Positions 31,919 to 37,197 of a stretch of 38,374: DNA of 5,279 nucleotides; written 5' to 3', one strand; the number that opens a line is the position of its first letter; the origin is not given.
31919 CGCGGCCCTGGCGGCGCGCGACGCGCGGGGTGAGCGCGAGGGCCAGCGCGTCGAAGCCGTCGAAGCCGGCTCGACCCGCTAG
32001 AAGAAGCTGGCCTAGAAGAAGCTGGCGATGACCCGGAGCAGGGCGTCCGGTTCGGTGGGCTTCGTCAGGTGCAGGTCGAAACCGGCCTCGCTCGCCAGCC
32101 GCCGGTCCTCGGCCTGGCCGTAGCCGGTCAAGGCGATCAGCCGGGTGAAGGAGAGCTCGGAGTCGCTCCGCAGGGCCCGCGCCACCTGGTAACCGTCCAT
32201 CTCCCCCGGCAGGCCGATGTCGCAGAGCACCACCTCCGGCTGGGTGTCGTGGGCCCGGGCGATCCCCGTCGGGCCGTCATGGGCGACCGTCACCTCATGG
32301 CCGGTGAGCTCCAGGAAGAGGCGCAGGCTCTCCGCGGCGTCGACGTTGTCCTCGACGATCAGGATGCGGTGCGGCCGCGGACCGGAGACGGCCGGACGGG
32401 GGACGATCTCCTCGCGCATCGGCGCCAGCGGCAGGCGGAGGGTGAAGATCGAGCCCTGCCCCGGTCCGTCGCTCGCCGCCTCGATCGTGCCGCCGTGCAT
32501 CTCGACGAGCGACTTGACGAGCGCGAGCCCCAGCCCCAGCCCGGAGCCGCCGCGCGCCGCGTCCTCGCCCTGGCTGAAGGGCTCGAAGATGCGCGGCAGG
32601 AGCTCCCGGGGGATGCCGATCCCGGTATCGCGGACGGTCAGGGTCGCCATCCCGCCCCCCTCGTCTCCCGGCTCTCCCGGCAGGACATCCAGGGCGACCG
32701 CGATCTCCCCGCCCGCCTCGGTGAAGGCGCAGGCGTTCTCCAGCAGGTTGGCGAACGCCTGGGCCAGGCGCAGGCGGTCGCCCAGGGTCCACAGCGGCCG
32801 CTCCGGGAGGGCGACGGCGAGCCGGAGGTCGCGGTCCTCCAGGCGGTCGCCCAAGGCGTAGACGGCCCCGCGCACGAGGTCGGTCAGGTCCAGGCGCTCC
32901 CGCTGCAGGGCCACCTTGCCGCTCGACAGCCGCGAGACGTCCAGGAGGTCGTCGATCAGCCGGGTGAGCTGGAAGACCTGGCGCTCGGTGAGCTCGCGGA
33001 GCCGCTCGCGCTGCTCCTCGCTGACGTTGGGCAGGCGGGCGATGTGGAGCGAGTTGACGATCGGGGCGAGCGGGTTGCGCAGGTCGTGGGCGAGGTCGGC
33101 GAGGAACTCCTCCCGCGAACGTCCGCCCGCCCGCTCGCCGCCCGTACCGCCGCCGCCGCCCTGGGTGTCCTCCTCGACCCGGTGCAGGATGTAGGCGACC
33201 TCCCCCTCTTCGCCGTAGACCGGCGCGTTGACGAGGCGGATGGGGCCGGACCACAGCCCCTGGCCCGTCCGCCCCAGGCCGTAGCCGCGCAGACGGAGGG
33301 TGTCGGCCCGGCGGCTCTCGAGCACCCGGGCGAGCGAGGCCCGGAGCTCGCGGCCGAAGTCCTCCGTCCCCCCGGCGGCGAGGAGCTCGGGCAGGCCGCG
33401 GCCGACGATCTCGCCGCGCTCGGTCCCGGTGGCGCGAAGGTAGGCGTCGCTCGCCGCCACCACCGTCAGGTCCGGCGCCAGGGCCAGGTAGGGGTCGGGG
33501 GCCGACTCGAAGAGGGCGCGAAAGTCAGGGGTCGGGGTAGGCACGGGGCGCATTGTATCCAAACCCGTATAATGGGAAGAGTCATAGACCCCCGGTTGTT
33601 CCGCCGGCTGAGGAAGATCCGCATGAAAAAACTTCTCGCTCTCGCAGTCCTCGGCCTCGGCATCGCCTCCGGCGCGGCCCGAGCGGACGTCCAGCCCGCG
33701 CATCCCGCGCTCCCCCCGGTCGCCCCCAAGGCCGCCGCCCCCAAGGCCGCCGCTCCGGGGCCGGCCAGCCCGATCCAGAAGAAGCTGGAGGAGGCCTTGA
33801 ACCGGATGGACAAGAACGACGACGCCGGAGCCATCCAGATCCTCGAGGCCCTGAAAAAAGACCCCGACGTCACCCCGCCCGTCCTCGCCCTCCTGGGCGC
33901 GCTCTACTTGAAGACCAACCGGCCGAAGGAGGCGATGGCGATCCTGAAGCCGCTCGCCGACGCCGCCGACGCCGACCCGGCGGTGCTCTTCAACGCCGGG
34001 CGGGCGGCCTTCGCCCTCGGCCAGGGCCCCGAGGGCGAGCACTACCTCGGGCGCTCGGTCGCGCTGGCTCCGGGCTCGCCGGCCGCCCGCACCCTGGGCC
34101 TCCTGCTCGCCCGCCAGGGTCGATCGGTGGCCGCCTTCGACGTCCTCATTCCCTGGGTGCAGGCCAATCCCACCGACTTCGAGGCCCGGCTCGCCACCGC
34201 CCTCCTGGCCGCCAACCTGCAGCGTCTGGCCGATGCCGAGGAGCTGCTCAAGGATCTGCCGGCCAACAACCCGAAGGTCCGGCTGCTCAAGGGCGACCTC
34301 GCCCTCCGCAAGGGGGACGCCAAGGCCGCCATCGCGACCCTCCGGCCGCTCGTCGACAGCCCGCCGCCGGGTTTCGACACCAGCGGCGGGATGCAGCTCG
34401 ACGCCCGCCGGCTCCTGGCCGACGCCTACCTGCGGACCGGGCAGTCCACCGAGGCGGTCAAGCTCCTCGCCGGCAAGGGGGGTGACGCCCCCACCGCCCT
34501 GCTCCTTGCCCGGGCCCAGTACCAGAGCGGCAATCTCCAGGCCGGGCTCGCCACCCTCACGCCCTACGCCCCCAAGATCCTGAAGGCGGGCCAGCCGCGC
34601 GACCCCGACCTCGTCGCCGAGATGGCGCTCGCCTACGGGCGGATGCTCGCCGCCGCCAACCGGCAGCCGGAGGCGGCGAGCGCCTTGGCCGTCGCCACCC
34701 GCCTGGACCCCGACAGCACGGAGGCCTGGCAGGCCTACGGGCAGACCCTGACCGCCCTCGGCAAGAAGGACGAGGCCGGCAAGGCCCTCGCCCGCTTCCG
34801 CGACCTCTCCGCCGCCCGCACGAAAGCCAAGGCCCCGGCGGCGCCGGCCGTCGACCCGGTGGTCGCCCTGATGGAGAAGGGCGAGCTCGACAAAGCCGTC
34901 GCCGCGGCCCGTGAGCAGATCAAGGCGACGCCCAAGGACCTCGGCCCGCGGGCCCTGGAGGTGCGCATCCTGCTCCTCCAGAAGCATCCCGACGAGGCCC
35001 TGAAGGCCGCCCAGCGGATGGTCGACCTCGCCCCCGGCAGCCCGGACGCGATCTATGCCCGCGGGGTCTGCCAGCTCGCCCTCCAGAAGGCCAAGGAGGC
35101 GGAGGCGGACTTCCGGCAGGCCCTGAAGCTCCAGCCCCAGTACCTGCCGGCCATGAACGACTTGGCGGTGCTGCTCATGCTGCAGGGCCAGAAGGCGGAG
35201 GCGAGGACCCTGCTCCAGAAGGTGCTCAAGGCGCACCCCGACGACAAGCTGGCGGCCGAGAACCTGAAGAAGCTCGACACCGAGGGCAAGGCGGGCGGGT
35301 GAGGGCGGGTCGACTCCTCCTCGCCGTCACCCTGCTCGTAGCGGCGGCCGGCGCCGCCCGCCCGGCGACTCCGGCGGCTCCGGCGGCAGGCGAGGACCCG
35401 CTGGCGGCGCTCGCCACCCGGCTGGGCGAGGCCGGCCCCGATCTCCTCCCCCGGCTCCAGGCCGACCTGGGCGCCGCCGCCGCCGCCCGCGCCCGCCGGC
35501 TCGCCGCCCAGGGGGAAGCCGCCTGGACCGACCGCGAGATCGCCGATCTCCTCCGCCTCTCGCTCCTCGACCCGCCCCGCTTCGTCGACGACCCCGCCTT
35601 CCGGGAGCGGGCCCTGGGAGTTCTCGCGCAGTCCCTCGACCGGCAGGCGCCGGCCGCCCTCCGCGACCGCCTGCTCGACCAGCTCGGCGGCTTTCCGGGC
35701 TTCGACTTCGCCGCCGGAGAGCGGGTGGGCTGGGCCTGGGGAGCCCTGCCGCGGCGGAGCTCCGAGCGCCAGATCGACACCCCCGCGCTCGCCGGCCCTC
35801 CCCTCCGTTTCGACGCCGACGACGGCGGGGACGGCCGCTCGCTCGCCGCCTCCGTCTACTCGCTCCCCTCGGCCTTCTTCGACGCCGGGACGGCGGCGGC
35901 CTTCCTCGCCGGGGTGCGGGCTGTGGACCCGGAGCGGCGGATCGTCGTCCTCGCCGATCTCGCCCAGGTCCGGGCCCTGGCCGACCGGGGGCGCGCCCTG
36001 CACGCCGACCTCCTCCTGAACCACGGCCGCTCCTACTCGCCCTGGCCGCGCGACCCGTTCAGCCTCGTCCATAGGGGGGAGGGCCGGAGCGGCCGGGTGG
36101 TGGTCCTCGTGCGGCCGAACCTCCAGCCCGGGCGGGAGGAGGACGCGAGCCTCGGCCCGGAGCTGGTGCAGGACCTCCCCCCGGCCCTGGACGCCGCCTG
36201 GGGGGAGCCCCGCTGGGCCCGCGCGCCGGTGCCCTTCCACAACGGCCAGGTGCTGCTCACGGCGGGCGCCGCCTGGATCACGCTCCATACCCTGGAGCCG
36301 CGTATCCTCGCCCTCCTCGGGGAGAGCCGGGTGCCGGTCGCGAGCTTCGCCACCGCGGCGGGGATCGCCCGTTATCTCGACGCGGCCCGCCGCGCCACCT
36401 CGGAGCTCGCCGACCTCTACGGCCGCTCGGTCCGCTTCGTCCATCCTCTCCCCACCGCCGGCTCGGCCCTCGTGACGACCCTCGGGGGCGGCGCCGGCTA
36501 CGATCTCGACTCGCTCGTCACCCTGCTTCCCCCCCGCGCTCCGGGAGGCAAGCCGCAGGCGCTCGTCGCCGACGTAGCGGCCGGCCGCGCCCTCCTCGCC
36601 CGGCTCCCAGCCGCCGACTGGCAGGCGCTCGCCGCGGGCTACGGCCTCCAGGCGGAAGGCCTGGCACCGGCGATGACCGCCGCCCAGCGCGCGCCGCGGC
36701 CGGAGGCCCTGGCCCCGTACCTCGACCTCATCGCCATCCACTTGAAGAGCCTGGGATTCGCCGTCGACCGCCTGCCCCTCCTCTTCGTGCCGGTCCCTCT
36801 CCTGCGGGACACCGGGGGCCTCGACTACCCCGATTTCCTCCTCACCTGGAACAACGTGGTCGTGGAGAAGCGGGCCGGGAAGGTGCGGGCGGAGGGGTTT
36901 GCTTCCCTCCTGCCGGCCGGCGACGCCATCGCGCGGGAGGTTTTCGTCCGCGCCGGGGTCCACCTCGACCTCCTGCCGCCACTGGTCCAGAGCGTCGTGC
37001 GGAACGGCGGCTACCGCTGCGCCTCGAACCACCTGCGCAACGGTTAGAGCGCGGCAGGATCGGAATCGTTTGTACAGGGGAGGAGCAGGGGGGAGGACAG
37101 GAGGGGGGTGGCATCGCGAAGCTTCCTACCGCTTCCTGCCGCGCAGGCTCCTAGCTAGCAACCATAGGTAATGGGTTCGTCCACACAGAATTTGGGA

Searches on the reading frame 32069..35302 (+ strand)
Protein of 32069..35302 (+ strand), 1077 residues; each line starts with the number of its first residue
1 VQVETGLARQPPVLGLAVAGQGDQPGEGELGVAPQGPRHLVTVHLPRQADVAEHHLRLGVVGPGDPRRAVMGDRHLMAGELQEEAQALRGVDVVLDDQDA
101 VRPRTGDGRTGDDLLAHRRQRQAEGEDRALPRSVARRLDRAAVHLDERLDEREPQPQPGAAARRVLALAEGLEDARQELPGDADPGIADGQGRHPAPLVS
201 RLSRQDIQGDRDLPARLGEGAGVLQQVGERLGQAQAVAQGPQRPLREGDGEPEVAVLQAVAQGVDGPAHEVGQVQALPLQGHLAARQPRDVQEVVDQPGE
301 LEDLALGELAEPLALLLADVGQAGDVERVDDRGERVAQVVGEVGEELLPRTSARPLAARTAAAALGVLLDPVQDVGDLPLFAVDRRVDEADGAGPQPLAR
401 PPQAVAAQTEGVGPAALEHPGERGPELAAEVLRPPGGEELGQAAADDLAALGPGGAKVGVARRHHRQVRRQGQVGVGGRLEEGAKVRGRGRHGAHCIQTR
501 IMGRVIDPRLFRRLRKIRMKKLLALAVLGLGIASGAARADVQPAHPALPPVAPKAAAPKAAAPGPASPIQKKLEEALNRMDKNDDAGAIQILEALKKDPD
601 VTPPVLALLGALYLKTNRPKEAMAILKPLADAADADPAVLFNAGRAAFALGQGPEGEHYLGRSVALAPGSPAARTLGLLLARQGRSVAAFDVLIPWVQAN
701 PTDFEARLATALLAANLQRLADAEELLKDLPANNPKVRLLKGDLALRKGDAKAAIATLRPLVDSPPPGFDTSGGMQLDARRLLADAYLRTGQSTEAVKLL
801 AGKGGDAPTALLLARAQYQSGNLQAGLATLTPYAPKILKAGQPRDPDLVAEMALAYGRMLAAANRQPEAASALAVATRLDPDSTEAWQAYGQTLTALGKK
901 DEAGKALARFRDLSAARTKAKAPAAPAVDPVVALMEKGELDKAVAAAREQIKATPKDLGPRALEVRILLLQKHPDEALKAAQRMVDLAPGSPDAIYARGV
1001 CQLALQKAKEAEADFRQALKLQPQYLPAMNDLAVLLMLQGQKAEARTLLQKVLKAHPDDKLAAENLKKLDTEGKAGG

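Call 8: search_protein_families(library=pfam, proteins=[window:32069-35302:+], max_evalue=0.001)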
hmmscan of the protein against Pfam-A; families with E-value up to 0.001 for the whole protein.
window:32069-35302:+ (1077 aa): 16 families
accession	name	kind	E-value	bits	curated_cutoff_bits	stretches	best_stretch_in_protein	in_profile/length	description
PF14559.12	TPR_19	-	8.8e-30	103.3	25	3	1003-1063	2-62/68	Tetratricopeptide repeat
PF12895.13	ANAPC3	-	2.4e-21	76.2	27.2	0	778-830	24-79/82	Anaphase-promoting complex, cyclosome, subunit 3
PF07719.23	TPR_2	-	5.9e-19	67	27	1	993-1025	2-34/34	Tetratricopeptide repeat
PF13428.12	TPR_14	-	8.9e-18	63.5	23.5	1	852-892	3-43/44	Tetratricopeptide repeat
PF13181.12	TPR_8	-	9.2e-18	63.3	25.7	0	993-1025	2-34/34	Tetratricopeptide repeat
PF13431.12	TPR_17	-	1.7e-15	56.3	24.4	0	1015-1046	2-33/34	Tetratricopeptide repeat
PF13432.12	TPR_16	-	2.6e-15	57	32.7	3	1002-1059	7-64/65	Tetratricopeptide repeat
PF00515.34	TPR_1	-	6.2e-13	48.4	27.8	1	993-1025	2-34/34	Tetratricopeptide repeat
PF13371.12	TPR_9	-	7e-12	45.6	35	1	968-1024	5-61/73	Tetratricopeptide repeat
PF23914.1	TPR_CcmH_CycH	-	4.2e-09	36.9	42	1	1001-1062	59-123/158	Cytochrome c-type biogenesis protein H TPR domain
PF13174.12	TPR_6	-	8e-07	29.8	26.3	0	1032-1058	6-32/33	Tetratricopeptide repeat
PF25062.1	ARM_TT21_N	-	8.3e-06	26.1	40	0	943-1058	81-200/222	Tetratricopeptide repeat protein 21 N-terminal ARM repeat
PF13424.12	TPR_12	-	0.00015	22.3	30.1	0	997-1055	8-74/77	Tetratricopeptide repeat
PF13374.12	TPR_10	-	0.00043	20.6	27.5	1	1028-1054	4-30/42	Tetratricopeptide repeat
PF13176.12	TPR_7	-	0.00044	20.6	27.9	0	782-800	4-22/36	Tetratricopeptide repeat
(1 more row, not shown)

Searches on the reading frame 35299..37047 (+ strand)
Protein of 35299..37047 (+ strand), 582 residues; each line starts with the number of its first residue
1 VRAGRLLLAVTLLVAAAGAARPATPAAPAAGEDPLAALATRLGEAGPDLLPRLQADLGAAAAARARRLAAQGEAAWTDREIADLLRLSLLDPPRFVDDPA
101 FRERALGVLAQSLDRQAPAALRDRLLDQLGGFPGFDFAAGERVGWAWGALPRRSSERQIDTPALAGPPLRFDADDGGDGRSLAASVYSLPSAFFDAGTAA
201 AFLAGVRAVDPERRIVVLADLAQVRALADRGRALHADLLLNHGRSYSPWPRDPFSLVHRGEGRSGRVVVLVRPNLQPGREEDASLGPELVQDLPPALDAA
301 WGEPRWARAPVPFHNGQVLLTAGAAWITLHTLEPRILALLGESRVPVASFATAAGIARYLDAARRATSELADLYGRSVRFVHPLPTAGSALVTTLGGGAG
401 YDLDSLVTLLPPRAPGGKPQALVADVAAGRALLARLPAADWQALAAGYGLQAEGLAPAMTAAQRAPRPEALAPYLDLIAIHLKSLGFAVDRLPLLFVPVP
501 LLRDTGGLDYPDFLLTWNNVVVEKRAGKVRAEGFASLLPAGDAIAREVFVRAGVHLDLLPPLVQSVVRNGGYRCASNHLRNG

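Call 8: search_protein_families(library=pfam, proteins=[window:35299-37047:+], max_evalue=0.001)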
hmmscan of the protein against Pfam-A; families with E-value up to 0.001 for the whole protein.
window:35299-37047:+ (582 aa): 0 families

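Call 9: search_protein_families(library=ncbifam, proteins=[window:35299-37047:+], max_evalue=10)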
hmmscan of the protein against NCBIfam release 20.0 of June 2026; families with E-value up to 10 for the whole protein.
window:35299-37047:+ (582 aa): 0 families

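Call 49: search_solved_structures(query=window:35299-37047:+, max_evalue=10, show_alignments=2)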
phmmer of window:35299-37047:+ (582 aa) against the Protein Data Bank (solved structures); distinct sequences matched with E-value up to 10: 0.

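Call 76: search_protein_families(library=pfam, proteins=[window:35299-37047:+], max_evalue=10)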
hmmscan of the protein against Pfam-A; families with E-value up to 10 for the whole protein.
window:35299-37047:+ (582 aa): 0 families
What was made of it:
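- Tried and rejected: It has no Pfam, NCBIfam or PDB hit (calls 8, 9, 49, 76).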

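Call 88: predict_structure(protein=window:35299-37047:+)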
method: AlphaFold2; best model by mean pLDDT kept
length: 582 residues; sequences in the alignment: 1
mean_pLDDT: 37.9   pTM: 0.23
mean pLDDT of the five models: 37.9, 33.2, 33.2, 32.5, 31.9
residues with pLDDT >= 90: 0; 70-90: 0; 50-70: 79; < 50: 503
segments of 3 or more residues with pLDDT < 50: 1-4, 6-10, 14-23, 25-32, 34-39, 90-98, 115-125, 127-360, 366-451, 463-482, 484-582
pLDDT, mean of each block of 10 residues (from residue 1): 44 42 39 46 52 55 58 59 55 48 53 46 46 37 31 25 28 28 32 36 37 37 43 34 28 33 35 34 35 42 35 28 25 34 35 43 49 37 31 32 32 32 34 37 40 50 45 47 41 29 30 27 25 30 34 33 34 31 27
secondary structure, 60 per line:
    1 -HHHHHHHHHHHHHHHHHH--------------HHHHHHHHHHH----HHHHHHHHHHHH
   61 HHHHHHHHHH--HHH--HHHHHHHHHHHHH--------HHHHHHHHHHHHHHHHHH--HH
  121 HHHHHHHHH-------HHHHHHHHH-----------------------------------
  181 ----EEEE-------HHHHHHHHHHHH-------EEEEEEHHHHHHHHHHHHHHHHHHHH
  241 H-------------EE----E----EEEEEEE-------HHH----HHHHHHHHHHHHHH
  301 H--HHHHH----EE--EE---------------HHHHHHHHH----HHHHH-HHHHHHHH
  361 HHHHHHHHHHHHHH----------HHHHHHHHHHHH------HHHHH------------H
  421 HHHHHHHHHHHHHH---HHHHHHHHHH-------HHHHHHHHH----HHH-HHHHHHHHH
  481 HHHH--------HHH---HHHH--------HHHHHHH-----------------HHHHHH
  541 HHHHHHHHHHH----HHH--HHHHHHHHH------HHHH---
elements in order: H2-19 H34-44 H49-70 H78-90 H99-116 H119-129 H137-145 E185-188 H196-207 E215-220 H221-241 E266-272 H287-301 H304-308 H334-342 H347-351 H353-374 H385-396 H403-407 H420-434 H438-447 H455-463 H472-484 H499-502 H511-517 H535-551 H561-569 H576-579
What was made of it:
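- Tried and rejected: A single-sequence AlphaFold model was unusable, with pLDDT 38 (call 88).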
